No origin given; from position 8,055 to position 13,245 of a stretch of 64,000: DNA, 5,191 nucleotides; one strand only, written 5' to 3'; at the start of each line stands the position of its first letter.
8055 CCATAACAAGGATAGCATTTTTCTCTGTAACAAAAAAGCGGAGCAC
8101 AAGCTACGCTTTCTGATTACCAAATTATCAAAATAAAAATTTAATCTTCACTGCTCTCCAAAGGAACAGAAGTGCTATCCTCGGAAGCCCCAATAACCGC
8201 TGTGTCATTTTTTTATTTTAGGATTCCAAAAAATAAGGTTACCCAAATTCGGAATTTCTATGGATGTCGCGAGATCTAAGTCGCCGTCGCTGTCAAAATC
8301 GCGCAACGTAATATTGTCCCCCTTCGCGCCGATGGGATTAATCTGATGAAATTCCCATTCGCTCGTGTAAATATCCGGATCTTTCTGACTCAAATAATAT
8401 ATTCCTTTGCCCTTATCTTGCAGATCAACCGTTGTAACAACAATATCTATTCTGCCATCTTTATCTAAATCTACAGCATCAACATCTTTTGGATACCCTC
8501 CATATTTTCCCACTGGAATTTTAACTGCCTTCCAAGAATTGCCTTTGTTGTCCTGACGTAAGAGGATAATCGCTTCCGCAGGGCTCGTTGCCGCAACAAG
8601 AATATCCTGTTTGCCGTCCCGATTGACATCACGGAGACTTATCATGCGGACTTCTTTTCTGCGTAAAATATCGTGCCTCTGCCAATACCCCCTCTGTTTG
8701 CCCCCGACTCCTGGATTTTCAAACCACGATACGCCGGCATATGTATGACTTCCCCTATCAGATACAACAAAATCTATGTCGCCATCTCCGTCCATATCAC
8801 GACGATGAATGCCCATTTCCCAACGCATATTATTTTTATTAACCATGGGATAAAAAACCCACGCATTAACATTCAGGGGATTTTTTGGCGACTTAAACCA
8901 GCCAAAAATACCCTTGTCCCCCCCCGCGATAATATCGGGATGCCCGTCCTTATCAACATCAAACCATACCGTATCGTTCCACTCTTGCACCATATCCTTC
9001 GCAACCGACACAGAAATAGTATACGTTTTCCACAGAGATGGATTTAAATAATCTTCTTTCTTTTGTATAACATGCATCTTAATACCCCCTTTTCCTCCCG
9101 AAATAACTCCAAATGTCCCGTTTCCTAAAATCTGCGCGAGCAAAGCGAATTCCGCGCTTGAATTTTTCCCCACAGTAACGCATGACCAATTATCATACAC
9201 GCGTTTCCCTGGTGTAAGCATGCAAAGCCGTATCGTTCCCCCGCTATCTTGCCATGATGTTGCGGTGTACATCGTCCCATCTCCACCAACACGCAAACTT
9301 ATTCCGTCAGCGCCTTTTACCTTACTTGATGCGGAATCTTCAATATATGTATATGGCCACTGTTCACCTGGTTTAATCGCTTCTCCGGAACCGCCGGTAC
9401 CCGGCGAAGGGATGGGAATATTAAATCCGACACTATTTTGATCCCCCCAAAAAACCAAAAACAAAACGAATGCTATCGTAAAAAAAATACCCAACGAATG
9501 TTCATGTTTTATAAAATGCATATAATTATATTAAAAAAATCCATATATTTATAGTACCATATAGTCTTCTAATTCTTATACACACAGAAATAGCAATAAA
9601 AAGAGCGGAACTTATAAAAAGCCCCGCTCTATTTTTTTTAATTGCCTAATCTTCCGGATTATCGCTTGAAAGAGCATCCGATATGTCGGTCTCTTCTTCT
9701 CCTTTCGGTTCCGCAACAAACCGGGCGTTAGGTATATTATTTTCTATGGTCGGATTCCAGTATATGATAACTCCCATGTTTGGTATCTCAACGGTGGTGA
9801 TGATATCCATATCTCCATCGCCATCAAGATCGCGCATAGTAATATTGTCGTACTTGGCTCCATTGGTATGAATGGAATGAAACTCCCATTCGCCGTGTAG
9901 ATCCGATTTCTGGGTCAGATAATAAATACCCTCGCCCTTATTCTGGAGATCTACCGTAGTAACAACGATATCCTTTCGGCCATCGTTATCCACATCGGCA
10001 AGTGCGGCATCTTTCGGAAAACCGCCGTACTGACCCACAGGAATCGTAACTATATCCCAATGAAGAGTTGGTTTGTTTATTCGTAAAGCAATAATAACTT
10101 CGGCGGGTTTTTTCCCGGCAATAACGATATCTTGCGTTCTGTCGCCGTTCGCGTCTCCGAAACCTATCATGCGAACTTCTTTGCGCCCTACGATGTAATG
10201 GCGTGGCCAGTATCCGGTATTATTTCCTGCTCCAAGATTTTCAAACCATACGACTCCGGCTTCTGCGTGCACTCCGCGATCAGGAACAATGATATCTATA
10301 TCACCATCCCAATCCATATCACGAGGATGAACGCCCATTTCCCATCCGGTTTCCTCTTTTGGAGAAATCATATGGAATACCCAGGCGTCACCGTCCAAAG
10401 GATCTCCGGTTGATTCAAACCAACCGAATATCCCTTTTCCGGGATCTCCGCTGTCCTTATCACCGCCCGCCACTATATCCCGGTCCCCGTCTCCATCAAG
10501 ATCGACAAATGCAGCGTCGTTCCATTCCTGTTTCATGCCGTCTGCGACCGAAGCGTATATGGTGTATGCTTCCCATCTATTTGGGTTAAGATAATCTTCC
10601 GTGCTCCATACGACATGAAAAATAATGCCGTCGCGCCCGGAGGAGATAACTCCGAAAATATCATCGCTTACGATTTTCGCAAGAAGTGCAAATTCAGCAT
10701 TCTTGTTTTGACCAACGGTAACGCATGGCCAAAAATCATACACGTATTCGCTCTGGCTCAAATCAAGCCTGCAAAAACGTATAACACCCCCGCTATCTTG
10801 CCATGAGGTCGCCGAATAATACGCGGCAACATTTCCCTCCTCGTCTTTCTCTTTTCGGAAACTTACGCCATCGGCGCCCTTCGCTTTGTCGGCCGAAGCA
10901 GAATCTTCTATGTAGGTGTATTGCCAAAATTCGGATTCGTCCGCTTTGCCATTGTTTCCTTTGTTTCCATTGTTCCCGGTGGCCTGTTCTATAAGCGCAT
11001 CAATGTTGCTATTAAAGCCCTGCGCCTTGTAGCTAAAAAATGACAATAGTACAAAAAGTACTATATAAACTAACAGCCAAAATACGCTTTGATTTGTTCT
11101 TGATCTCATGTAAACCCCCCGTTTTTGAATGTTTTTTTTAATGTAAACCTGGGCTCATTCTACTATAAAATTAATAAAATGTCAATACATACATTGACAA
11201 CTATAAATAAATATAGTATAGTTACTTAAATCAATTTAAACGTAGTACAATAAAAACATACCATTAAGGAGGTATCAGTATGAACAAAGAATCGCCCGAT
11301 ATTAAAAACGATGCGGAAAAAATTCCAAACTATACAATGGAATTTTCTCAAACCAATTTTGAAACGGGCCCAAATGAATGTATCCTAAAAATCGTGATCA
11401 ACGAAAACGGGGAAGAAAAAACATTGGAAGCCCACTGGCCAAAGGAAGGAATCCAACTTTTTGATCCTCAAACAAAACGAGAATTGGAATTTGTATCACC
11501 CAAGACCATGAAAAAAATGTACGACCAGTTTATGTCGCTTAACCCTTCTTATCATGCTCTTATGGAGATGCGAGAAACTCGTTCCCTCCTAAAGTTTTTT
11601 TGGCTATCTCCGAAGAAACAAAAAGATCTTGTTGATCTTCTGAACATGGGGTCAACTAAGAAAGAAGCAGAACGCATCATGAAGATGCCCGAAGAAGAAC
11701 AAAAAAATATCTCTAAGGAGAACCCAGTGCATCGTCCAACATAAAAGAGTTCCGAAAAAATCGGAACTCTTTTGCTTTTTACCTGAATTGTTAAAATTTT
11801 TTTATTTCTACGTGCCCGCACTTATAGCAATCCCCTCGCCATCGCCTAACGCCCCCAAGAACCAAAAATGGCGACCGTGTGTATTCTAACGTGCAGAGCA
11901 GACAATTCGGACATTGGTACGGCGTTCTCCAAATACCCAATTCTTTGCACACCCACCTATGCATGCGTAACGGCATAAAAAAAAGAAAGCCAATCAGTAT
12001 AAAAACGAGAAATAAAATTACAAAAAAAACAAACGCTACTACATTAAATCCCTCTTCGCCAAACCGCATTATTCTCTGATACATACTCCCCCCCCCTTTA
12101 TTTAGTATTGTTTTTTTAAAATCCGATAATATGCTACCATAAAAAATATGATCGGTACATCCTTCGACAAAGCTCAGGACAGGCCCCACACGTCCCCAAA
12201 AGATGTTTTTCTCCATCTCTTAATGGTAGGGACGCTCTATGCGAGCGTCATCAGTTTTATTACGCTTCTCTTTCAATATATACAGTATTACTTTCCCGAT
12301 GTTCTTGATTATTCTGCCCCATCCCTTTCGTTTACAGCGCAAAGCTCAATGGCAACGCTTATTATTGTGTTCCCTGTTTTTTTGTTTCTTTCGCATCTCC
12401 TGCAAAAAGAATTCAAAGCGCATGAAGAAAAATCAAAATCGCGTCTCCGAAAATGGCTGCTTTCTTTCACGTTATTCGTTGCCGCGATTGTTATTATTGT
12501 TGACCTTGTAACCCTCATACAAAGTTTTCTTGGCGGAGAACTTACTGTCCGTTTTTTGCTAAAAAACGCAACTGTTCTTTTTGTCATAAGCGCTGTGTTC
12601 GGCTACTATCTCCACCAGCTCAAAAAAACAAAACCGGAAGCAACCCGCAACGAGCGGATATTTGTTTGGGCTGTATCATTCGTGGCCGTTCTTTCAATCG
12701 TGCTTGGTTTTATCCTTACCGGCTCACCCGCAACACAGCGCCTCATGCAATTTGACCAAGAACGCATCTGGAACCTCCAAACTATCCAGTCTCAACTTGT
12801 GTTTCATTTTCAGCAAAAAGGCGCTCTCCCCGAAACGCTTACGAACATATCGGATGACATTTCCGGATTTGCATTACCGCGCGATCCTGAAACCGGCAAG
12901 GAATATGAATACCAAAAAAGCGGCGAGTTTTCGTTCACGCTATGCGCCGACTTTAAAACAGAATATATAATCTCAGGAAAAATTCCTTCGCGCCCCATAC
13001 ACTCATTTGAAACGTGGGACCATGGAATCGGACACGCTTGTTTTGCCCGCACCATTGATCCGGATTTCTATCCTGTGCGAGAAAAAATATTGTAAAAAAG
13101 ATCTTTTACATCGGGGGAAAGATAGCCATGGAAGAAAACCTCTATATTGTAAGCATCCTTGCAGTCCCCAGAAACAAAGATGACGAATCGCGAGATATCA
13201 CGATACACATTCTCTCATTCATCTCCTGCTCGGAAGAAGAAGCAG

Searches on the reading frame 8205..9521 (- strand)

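Call 78: search_protein_families(library=pfam, proteins=[window:8205-9521:-], max_evalue=0.001)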
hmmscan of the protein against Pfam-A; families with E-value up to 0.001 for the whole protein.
window:8205-9521:- (438 aa): 2 families
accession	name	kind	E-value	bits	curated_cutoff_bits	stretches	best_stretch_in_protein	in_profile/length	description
PF13517.12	FG-GAP_3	-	2.4e-19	70.1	26.9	1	298-362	1-61/61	FG-GAP-like repeat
PF01839.29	FG-GAP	-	1.8e-07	31.3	22.1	0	296-312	7-23/37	FG-GAP repeat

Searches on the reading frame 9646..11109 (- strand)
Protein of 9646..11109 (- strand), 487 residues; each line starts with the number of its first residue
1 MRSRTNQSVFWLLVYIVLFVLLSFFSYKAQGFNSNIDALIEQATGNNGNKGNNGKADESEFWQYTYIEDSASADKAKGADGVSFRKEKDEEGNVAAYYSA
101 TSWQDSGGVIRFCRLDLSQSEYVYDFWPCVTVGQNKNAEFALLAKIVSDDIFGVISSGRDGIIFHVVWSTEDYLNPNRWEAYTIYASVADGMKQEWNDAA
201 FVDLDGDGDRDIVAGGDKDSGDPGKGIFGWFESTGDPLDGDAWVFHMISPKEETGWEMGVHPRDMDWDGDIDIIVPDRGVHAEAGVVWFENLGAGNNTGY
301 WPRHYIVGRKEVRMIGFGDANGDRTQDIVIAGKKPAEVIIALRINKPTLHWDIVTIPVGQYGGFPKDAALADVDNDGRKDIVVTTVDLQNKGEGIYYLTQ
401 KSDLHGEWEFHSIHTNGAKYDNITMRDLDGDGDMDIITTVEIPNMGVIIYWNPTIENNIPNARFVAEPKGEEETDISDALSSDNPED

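Call 56: search_protein_families(library=pfam, proteins=[window:9646-11109:-], max_evalue=0.001)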
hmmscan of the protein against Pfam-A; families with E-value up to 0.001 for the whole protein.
window:9646-11109:- (487 aa): 3 families
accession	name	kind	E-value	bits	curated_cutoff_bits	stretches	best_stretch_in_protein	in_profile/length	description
PF13517.12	FG-GAP_3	-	9.1e-16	58.7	26.9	3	372-437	1-60/61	FG-GAP-like repeat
PF01839.29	FG-GAP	-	6.4e-05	23.2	22.1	0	368-384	5-21/37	FG-GAP repeat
PF16743.10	PliI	-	0.0008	19.5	27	0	363-386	57-80/123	Periplasmic lysozyme inhibitor of I-type lysozyme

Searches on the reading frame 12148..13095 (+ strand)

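Call 56: search_protein_families(library=pfam, proteins=[window:12148-13095:+], max_evalue=0.001)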
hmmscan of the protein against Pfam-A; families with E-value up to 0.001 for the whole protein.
window:12148-13095:+ (315 aa): 1 family
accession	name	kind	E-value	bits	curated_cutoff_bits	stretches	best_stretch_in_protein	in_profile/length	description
PF18920.5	DUF5671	-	1.2e-24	87.1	28.4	1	19-153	1-131/132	Domain of unknown function (DUF5671)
